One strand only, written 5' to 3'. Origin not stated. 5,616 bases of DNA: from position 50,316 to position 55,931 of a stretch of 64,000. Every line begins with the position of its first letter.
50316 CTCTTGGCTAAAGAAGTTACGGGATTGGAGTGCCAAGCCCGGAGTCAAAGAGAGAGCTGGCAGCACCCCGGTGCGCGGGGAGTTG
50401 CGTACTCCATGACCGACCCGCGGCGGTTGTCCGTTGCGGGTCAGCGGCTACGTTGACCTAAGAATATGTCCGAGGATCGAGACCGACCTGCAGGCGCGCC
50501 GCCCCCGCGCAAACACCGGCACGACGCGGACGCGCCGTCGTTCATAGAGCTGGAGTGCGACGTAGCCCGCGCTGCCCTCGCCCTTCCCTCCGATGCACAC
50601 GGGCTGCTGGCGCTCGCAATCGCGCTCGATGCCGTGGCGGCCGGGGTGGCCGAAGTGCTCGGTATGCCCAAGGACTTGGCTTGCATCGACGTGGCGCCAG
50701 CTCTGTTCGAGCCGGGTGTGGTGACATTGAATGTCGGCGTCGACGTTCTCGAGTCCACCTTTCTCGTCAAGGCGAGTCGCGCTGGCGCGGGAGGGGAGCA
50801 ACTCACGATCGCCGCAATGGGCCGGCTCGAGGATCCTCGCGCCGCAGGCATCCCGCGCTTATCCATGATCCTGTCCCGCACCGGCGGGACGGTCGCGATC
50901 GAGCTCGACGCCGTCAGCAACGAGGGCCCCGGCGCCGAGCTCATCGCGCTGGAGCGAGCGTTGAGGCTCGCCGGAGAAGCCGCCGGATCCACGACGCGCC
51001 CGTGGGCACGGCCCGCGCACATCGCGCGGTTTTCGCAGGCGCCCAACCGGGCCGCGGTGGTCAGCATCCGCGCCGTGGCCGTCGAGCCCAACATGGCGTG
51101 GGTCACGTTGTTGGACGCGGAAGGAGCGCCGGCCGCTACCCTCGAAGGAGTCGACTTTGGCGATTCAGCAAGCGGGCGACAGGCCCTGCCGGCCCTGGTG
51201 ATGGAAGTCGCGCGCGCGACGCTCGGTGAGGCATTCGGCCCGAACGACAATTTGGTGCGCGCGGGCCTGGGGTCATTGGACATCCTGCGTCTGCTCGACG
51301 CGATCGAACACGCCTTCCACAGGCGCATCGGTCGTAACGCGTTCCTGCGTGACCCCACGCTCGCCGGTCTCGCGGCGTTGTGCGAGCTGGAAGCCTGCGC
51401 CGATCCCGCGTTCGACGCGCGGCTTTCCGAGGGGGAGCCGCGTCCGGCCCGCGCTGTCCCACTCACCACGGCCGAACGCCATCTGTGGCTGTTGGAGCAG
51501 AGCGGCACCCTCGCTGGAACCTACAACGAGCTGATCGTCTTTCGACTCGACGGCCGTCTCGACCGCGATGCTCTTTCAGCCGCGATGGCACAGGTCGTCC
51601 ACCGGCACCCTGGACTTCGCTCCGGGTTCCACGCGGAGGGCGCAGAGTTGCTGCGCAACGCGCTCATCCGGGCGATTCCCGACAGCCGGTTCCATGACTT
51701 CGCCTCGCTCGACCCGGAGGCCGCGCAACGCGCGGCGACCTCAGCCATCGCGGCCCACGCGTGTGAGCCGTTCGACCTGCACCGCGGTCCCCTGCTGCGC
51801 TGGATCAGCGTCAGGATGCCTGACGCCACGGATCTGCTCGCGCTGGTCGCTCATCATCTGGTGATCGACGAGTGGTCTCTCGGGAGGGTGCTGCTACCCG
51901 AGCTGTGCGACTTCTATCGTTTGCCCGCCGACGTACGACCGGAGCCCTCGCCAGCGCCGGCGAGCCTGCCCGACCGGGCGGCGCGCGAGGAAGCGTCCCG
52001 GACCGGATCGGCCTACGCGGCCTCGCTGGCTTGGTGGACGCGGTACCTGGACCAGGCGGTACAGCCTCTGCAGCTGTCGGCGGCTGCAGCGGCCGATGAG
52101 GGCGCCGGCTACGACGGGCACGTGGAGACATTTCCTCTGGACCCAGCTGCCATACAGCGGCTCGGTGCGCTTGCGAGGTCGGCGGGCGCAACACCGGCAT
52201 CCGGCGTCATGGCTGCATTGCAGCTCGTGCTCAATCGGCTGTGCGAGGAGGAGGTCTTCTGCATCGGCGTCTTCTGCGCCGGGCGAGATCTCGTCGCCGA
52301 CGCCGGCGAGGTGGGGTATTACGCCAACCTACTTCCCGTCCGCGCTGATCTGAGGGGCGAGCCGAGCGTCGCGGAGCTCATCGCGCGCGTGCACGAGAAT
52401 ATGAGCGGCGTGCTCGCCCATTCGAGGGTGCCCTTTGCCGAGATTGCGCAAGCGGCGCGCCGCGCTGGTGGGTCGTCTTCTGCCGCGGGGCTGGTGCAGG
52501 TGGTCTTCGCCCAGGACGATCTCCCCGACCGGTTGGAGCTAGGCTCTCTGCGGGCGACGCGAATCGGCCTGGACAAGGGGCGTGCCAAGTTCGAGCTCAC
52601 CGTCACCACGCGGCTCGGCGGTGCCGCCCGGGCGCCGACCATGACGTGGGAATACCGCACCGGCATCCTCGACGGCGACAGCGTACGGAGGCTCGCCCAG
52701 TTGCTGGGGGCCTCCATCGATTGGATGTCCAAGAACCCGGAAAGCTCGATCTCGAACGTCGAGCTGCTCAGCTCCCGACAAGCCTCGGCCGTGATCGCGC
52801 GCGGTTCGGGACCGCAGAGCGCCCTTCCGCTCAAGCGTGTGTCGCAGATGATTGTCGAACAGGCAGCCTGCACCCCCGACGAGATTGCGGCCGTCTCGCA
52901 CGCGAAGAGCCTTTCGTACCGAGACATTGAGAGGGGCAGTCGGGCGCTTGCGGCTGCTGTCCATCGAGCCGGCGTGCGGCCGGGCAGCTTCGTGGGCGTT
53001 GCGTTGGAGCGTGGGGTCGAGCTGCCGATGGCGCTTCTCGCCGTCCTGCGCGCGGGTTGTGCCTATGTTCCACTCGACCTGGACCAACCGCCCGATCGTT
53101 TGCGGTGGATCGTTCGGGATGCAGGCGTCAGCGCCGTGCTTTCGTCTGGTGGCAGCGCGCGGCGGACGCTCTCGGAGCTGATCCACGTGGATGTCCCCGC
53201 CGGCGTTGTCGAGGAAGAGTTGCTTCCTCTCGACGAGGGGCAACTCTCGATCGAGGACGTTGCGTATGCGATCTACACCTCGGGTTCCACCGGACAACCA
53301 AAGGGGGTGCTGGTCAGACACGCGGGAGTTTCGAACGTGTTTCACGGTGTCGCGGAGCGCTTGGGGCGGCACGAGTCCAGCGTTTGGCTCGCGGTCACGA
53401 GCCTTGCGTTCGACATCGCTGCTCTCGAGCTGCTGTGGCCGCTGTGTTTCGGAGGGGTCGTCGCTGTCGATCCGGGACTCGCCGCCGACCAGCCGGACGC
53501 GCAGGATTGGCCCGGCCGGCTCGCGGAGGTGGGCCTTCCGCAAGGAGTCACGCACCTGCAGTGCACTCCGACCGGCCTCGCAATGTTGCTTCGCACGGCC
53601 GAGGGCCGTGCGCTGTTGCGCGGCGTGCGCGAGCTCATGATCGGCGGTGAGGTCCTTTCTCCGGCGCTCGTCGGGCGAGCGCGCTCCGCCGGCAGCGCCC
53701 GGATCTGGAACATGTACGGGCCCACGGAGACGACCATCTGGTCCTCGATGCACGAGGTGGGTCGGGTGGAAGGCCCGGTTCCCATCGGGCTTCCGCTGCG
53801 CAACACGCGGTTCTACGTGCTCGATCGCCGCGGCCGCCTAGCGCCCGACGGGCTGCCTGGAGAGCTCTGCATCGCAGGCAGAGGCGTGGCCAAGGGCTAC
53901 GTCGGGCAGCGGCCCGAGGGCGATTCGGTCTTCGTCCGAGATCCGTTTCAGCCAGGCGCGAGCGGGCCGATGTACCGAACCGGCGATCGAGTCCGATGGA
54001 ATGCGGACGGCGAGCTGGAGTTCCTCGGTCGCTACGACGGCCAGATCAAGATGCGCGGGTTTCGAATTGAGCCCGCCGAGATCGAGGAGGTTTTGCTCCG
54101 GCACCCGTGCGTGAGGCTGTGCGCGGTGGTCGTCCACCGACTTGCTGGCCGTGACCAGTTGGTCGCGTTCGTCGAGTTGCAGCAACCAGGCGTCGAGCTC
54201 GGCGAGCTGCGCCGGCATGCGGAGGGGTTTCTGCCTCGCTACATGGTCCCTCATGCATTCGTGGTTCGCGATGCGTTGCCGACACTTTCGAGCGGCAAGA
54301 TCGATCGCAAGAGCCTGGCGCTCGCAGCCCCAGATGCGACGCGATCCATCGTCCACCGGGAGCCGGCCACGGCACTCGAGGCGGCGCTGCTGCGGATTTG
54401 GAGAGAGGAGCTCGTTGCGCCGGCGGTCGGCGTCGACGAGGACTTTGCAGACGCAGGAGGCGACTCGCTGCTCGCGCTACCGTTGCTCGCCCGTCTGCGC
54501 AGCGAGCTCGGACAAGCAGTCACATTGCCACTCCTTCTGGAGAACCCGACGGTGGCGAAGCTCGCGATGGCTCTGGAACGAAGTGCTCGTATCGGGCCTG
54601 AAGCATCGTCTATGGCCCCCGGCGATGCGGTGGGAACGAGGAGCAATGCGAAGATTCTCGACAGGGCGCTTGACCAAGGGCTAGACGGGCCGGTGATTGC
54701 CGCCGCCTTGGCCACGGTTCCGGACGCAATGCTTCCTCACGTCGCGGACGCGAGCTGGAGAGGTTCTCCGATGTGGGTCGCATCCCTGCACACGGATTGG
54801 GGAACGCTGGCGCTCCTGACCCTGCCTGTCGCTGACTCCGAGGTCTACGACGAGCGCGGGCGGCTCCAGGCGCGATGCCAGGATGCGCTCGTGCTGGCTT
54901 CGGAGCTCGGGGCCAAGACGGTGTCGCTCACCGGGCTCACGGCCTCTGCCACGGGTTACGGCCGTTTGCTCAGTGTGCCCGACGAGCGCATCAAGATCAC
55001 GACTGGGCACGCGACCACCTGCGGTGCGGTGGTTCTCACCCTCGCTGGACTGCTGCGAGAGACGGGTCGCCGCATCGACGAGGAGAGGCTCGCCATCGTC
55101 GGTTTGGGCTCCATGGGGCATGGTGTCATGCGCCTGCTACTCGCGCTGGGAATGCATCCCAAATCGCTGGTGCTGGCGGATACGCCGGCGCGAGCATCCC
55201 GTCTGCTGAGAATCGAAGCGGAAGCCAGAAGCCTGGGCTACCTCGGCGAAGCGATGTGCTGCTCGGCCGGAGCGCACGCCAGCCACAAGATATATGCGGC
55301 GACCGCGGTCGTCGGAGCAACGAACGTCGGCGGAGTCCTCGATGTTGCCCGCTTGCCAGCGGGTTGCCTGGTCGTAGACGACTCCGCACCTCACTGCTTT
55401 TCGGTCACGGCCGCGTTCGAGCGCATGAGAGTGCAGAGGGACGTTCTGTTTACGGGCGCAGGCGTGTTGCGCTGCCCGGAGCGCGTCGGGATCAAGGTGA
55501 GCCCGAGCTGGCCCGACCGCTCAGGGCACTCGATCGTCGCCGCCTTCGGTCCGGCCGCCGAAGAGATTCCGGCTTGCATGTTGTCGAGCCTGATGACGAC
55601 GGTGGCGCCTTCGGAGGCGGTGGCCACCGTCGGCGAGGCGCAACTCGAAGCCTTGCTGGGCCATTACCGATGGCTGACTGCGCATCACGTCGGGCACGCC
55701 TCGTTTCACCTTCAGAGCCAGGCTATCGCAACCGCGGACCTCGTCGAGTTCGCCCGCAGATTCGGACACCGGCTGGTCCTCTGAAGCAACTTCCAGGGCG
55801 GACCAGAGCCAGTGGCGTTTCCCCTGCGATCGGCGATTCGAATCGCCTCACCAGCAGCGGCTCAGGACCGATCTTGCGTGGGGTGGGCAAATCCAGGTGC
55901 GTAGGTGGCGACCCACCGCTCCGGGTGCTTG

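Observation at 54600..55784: NRPS terminates in an acyl-ACP-reductase (AAR)/GluTR-like domain instead of a TE or SDR-type R domain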

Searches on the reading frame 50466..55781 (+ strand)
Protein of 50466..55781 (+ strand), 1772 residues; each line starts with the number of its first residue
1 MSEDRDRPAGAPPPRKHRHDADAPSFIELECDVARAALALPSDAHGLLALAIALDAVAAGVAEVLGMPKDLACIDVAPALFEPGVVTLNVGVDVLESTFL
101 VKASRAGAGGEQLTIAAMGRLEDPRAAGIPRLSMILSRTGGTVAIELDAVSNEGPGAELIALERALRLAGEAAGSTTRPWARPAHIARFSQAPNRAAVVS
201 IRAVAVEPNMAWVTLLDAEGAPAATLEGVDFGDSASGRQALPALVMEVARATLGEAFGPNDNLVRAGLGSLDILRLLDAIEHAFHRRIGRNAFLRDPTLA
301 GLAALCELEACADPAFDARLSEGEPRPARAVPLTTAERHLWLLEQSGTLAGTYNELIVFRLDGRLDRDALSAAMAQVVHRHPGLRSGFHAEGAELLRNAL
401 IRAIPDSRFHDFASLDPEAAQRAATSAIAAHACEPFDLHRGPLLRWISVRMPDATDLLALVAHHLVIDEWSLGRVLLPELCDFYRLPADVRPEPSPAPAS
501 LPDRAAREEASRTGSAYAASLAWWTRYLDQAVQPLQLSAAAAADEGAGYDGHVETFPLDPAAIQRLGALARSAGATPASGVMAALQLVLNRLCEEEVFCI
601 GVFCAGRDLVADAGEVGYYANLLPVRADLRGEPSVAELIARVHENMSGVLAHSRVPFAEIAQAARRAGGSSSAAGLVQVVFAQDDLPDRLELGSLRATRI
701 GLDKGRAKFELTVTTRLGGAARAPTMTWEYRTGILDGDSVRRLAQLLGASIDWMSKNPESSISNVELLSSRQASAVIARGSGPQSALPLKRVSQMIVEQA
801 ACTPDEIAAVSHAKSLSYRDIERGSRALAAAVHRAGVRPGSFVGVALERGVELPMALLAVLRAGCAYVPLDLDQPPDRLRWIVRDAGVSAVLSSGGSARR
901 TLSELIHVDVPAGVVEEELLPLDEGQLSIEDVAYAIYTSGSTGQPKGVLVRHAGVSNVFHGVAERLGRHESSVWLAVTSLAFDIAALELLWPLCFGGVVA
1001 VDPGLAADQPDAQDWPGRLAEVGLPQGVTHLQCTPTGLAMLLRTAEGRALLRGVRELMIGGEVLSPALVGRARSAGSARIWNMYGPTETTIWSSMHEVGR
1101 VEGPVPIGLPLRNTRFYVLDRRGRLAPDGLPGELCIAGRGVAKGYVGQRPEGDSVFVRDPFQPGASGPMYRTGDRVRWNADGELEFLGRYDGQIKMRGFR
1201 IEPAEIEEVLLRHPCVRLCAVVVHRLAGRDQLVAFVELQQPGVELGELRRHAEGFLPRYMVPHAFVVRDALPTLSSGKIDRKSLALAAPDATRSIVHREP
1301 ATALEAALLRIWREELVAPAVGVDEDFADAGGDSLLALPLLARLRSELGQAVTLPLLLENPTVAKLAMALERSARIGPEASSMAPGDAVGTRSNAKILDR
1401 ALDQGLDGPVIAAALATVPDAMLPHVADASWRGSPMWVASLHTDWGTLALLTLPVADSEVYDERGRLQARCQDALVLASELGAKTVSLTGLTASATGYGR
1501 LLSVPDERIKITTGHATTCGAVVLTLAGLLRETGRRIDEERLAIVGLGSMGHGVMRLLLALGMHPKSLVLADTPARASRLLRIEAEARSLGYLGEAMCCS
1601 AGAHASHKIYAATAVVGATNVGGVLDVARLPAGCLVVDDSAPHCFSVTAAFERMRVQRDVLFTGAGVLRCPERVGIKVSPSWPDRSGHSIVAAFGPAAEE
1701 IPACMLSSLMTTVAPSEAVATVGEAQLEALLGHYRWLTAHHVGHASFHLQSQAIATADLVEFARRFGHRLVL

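Call 4: search_protein_families(library=pfam, proteins=[window:50466-55781:+], max_evalue=1)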
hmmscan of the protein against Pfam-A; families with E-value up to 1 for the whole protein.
window:50466-55781:+ (1772 aa): 7 families
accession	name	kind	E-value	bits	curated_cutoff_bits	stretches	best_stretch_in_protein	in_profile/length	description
PF00501.34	AMP-binding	-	2.5e-75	254.1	29.9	1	798-1145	3-383/384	AMP-binding enzyme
PF00668.25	Condensation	-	4.5e-50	171.1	30.6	1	330-774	4-453/456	Condensation domain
PF00550.31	PP-binding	-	5.2e-21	75.1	20.8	2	1307-1367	2-64/67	Phosphopantetheine attachment site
PF13193.12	AMP-binding_C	-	4.2e-10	40.8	24.5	1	1205-1278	1-76/76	AMP-binding enzyme C-terminal domain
PF02826.25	2-Hacid_dh_C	-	0.037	13.8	25.1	1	1532-1564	29-61/178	D-isomer specific 2-hydroxyacid dehydrogenase, NAD binding domain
PF00148.24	Oxidored_nitro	-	0.2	10.9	28.6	1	1535-1587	268-318/399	Nitrogenase component 1 type Oxidoreductase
PF19981.4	DUF6417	-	0.34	11.4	28.4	0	17-63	5-52/69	Family of unknown function (DUF6417)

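Call 5: search_protein_families(library=ncbifam, proteins=[window:50466-55781:+], max_evalue=1)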
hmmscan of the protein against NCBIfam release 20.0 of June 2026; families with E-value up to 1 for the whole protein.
window:50466-55781:+ (1772 aa): 103 families (the best 25 are shown)
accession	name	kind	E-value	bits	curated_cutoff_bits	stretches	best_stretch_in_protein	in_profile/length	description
NF004282.0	PRK05691.1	subfamily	3e-160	534.7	4090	1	240-1374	586-1709/4334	non-ribosomal peptide synthase/polyketide synthase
NF038078.1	NRPS_MxcG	equivalog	2.6e-121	406.1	2300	1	330-1383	4-1054/1442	myxochelin non-ribosomal peptide synthetase MxcG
TIGR01733.1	AA-adenyl-dom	subfamily_domain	6.5e-118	394.1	317.4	1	817-1221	1-409/409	amino acid adenylation domain-containing protein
NF047350.1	aureusi_NRPS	equivalog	3.5e-108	362.5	2500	2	1051-1372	661-977/2373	aureusimine non-ribosomal peptide synthetase AusA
NF041803.1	NRPS_SolG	exception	1.3e-107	360.8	2200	1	361-1367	142-1152/1163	solanimycin non-ribosomal peptide synthetase SolG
NF007605.2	PRK10252.1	equivalog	3e-98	329.8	2400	1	330-1371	3-1042/1292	enterobactin non-ribosomal peptide synthetase EntF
NF003417.0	PRK04813.1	subfamily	2.4e-60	204.5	476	1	794-1285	7-500/505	D-alanine--poly(phosphoribitol) ligase subunit DltA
TIGR01734.1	D-ala-DACP-lig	equivalog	1e-59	202.5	559.85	1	795-1285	5-499/504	D-alanine--poly(phosphoribitol) ligase subunit DltA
TIGR03098.1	ligase_PEP_1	hypoth_equivalog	1.3e-51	175.7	592.35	1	792-1285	2-515/517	acyl-CoA ligase (AMP-forming), exosortase A system-associated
NF004837.0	PRK06187.1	subfamily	4.7e-51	173.6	476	2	924-1284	164-518/531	long-chain-fatty-acid--CoA ligase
TIGR03443.1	alpha_am_amid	equivalog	1.9e-49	168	1030.1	3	937-1244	422-755/1390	L-aminoadipate-semialdehyde dehydrogenase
TIGR01923.1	menE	equivalog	3.4e-36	125.1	330.15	1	817-1284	1-442/442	o-succinylbenzoate--CoA ligase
NF004822.0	PRK06178.1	equivalog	1.4e-34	119.6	782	2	1102-1287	388-566/571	acyl-CoA synthetase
NF006572.0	PRK09088.1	equivalog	3.9e-34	118.2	696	1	796-1284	7-483/491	acyl-CoA synthetase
NF004114.0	PRK05605.1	equivalog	4e-34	117.9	766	2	925-1284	216-565/575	long-chain-fatty-acid--CoA ligase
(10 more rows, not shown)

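Call 30: find_encoding_contigs(protein=window:50466-55781:+, flank=1000, max_places=3)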
Protein window:50466-55781:+ (1772 aa): no gene with exactly this product is on record in the collection.

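Call 32: list_cluster_members(proteins=[window:50466-55781:+])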
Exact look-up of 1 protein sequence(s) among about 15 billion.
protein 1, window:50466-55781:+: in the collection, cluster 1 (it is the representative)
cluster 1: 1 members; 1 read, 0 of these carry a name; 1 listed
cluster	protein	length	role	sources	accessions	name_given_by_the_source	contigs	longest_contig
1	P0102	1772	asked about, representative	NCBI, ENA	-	-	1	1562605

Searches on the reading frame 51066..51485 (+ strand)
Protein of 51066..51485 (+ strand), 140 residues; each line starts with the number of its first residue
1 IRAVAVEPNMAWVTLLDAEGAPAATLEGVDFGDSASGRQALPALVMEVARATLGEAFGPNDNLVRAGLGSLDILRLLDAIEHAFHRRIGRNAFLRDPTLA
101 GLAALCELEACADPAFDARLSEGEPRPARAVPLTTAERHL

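Call 64: search_protein_families(library=pfam, proteins=[window:51066-51485:+], max_evalue=0.01)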
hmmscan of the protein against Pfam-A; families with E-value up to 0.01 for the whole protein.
window:51066-51485:+ (140 aa): 1 family
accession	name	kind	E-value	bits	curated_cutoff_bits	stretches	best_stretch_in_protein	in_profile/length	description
PF00550.31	PP-binding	-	4.5e-08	33.7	20.8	1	47-105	5-66/67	Phosphopantetheine attachment site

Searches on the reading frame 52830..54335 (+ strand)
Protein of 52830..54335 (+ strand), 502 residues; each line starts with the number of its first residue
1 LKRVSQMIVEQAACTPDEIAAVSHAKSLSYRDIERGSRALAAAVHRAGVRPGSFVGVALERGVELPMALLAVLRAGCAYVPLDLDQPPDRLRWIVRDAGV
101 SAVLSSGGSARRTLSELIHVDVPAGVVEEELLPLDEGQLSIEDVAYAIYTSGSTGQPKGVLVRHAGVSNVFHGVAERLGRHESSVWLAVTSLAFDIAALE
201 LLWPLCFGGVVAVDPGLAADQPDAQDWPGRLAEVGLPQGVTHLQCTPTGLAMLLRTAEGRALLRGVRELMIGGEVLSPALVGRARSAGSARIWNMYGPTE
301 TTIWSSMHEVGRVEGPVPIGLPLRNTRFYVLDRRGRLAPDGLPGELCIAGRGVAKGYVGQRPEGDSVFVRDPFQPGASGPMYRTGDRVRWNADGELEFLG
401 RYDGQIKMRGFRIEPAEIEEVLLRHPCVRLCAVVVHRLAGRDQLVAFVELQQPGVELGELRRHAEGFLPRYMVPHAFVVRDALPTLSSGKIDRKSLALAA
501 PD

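Call 41: search_solved_structures(query=window:52830-54335:+, max_evalue=1e-60, show_alignments=0)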
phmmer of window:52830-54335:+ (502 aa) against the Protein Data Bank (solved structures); distinct sequences matched with E-value up to 1e-60: 32.
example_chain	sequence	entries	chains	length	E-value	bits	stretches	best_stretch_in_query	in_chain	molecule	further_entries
6mfy_A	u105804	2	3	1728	5.1e-162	543.1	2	3-496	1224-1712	Linear gramicidin synthase subunit A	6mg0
9be3_A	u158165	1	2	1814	6.2e-162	542.8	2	3-496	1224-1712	Linear gramicidin synthase subunit A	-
6mfz_A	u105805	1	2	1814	6.2e-162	542.8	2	3-496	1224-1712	Linear gramicidin synthase subunit A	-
9be4_A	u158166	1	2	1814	6.2e-162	542.8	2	3-496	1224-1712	Linear gramicidin synthase subunit A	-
9meh_A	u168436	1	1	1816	6.2e-162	542.8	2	3-496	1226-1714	Linear gramicidin synthase subunit A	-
8xjz_C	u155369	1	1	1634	2.7e-103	349.4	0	21-497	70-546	Peptide synthetase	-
5u89_A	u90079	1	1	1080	4.5e-90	305.8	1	6-502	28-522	Amino acid adenylation domain protein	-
6p1j_A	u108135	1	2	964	2.5e-81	276.9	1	6-496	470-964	Txo2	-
4zxh_A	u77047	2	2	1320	8.3e-80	271.9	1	7-496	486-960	ABBFA_003403 | Tyrocidine synthetase 3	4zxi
8hlk_A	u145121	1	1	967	4.4e-79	269.5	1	3-497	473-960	Microcystin synthetase B (Fragment)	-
8jbr_A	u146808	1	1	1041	1.2e-78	268.1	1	5-498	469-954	McyA protein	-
9bfd_A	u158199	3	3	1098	1.3e-77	264.6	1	2-496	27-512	Tyrocidine synthase 1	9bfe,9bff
1amu_A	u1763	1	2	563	9.4e-76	258.5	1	2-496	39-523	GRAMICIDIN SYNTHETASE 1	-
4gr5_A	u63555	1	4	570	1e-75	258.4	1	5-497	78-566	Non-ribosomal peptide synthetase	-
6ea3_B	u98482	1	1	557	2.5e-75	257.1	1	8-496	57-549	adenylation domain of Fuscachelin synthetase component H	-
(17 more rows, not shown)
